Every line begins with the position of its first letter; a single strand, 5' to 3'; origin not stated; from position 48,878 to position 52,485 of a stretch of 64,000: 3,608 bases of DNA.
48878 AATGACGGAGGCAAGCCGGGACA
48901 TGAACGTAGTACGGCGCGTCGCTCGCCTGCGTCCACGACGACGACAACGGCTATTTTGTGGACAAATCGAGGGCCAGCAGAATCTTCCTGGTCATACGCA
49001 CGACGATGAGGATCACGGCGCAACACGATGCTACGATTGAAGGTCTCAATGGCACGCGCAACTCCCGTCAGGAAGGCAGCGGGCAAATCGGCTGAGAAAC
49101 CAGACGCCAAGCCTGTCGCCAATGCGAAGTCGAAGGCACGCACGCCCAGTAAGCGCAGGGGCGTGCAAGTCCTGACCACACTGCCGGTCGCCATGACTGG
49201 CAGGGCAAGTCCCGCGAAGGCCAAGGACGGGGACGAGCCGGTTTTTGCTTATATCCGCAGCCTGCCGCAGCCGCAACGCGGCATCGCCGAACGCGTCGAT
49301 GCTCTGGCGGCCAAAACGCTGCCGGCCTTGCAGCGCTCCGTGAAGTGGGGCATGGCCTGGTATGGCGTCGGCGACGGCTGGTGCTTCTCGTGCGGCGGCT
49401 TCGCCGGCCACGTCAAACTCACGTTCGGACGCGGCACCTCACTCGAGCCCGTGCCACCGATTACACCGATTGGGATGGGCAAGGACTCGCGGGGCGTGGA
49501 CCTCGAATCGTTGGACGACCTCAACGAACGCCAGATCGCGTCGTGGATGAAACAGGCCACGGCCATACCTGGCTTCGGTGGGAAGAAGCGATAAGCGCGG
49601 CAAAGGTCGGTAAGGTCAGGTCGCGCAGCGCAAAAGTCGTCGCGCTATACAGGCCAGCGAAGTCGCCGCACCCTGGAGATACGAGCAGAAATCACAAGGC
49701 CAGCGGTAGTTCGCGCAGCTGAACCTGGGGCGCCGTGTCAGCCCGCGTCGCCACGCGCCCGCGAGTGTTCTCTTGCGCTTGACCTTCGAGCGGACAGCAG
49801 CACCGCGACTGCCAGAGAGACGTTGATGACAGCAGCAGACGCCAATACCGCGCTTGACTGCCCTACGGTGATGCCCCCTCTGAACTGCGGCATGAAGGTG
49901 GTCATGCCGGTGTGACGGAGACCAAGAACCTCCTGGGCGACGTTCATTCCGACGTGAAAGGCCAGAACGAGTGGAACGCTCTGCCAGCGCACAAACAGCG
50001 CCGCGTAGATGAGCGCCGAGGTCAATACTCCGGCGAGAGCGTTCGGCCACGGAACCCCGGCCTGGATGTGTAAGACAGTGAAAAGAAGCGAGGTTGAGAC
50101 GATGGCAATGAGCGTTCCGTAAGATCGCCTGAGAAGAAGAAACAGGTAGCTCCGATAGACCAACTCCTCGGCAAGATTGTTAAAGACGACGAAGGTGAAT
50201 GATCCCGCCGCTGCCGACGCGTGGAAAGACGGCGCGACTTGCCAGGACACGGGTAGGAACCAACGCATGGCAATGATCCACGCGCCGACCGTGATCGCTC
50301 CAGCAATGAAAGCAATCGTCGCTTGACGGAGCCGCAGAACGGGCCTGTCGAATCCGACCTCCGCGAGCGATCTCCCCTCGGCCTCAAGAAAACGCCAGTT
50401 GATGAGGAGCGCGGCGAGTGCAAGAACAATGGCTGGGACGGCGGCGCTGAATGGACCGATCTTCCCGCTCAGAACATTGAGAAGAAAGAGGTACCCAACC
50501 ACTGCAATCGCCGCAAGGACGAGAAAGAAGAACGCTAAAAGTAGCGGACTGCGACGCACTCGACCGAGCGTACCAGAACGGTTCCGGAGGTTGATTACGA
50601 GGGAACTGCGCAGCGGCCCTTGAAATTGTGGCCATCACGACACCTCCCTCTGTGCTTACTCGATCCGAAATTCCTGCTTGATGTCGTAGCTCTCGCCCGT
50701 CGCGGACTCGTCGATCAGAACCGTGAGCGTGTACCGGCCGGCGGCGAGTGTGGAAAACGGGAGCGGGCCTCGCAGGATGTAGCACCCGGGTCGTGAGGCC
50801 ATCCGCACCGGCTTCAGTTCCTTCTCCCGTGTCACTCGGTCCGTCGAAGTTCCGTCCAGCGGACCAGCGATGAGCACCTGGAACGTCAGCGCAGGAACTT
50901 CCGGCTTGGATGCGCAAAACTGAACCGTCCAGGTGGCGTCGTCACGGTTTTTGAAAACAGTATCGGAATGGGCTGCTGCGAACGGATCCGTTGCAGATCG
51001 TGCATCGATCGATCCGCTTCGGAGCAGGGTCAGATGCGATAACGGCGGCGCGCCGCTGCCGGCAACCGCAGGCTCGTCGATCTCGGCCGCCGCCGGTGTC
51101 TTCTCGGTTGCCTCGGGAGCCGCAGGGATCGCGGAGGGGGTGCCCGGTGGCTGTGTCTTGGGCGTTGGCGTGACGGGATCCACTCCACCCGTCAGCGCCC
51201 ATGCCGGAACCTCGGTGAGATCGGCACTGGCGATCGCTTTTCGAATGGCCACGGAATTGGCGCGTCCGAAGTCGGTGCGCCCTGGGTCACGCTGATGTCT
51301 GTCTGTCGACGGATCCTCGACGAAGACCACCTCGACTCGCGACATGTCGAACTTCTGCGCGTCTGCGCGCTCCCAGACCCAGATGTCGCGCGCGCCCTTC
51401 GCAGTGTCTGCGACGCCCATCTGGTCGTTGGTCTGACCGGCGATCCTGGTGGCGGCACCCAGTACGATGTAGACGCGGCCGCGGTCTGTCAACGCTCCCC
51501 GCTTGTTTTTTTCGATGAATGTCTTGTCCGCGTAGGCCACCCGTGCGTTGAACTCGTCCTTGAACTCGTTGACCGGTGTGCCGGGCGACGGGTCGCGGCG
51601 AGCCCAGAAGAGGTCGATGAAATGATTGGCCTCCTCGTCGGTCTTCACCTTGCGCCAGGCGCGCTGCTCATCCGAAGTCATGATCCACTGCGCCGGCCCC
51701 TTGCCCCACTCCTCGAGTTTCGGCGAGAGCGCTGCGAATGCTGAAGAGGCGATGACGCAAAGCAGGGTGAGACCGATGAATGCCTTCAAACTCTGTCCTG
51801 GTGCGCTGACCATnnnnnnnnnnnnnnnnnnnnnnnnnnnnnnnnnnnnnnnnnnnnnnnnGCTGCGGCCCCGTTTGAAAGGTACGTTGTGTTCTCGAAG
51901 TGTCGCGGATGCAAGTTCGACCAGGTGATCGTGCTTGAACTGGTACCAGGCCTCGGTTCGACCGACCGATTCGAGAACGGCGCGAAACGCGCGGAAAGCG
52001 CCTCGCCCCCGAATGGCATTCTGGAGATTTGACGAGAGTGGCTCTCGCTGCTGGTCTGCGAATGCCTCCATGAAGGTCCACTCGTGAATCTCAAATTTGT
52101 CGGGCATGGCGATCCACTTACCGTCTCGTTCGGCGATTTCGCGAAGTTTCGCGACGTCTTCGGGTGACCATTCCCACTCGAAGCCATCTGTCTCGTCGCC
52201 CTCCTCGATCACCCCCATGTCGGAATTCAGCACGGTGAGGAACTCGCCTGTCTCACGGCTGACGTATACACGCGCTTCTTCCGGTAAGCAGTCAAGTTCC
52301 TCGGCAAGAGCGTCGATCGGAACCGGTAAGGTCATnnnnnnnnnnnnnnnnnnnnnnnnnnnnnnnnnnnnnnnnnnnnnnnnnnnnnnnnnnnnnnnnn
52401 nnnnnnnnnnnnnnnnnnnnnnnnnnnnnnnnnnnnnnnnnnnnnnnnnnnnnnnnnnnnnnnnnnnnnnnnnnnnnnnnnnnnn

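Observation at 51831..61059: Chromosomal integron with about 14 mostly unknown cassettes, roughly 30-40 kb from oriC in an Acidobacteria-like genome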

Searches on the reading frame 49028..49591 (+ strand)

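Call 16: search_protein_families(library=pfam, proteins=[window:49028-49591:+], max_evalue=0.1)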
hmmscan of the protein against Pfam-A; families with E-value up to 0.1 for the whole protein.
window:49028-49591:+ (188 aa): 2 families
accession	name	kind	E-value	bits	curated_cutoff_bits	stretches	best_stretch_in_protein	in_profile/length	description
PF08818.16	DUF1801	-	1.2e-12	48.5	27.2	1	83-177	1-84/85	Domain of unknown function (DU1801)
PF18899.5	DUF5655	-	0.018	15.5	24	1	75-177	4-105/109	Domain of unknown function (DUF5655)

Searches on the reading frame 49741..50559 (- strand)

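Call 16: search_protein_families(library=pfam, proteins=[window:49741-50559:-], max_evalue=0.1)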
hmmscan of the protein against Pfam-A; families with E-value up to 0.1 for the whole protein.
window:49741-50559:- (273 aa): 1 family
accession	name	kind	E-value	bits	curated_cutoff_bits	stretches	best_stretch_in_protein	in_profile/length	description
PF02517.21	Rce1-like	-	9.2e-12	45.5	22.4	1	118-207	6-92/93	Type II CAAX prenyl endopeptidase Rce1-like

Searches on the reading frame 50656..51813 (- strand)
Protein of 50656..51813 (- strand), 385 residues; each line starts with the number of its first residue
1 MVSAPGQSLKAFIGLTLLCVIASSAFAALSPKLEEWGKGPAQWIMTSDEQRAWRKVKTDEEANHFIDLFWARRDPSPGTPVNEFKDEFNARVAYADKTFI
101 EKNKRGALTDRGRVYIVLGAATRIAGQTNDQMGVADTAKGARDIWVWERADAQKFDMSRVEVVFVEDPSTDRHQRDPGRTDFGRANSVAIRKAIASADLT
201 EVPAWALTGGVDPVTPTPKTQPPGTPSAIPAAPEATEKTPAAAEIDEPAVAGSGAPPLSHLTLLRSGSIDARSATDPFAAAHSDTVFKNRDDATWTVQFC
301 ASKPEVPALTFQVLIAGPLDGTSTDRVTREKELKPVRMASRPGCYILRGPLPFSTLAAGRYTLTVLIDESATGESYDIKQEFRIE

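Call 16: search_protein_families(library=pfam, proteins=[window:50659-51813:-], max_evalue=0.1)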
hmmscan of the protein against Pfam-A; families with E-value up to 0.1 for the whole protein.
window:50659-51813:- (385 aa): 1 family
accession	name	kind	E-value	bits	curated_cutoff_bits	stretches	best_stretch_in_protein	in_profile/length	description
PF20094.4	GWxTD_dom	-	1.2e-08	35.3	26.9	1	40-134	36-125/172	GWxTD domain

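Call 24: find_encoding_contigs(protein=window:50656-51813:-, flank=10000, max_places=6)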
Protein window:50656-51813:- (385 aa): 1 contig read that carries it; 1 place shown.
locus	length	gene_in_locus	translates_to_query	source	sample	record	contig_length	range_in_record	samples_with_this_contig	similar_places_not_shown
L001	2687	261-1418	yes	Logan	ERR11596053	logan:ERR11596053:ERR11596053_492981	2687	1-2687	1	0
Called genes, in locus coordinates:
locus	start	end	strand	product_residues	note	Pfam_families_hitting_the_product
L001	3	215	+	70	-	?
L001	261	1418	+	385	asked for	PF20094:GWxTD_dom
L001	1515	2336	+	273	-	PF02517:Rce1-like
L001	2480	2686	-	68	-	?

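Call 84: find_related_loci(query=window:50656-51813:-, collection=metagenome_contigs, flank=10000)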
Query window:50656-51813:- (385 aa) in metagenome_contigs; peptide patterns used: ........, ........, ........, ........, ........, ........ (x = any residue, [..] = any of these).
85 stretches matched a pattern; 7 encode a relative of the query (tblastn E <= 1e-3); 7 distinct loci.
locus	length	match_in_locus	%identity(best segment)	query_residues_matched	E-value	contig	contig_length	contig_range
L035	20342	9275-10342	47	15-385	5e-98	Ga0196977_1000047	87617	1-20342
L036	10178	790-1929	43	9-385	2e-97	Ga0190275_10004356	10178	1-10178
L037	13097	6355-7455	37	22-385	2e-67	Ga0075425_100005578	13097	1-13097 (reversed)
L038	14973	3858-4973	33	15-385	1e-64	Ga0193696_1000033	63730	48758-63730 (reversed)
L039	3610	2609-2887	49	31-122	5e-25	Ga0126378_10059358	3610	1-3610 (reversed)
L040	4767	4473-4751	49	31-122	9e-25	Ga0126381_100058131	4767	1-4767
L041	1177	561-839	47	31-122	8e-25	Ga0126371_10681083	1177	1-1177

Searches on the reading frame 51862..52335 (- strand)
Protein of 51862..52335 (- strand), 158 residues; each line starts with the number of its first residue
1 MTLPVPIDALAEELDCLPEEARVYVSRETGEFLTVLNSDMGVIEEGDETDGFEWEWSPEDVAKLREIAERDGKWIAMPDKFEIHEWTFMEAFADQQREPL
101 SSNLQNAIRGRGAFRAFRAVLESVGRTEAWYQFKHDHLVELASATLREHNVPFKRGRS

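Call 16: search_protein_families(library=pfam, proteins=[window:51862-52335:-], max_evalue=0.1)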
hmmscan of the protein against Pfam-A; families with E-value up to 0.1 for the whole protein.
window:51862-52335:- (158 aa): 2 families
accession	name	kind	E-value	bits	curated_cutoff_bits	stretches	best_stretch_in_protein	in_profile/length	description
PF03682.18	UPF0158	-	0.0022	18.4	21.1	1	58-151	42-139/157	Uncharacterised protein family (UPF0158)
PF16282.11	SANT_DAMP1_like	-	0.09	13.4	29.1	0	55-85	28-59/80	SANT/Myb-like domain of DAMP1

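Call 44: search_protein_families(library=padloc, proteins=[window:51862-52335:-], max_evalue=0.01)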
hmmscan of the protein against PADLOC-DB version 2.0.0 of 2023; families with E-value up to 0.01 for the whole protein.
window:51862-52335:- (158 aa): 0 families

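Call 45: search_protein_families(library=ncbifam, proteins=[window:51862-52335:-], max_evalue=0.01)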
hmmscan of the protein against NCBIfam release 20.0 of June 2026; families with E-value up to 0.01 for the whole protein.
window:51862-52335:- (158 aa): 0 families

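Call 64: search_protein_families(library=phrogs, proteins=[window:51862-52335:-], max_evalue=0.01)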
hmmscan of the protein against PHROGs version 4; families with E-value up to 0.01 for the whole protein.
window:51862-52335:- (158 aa): 0 families
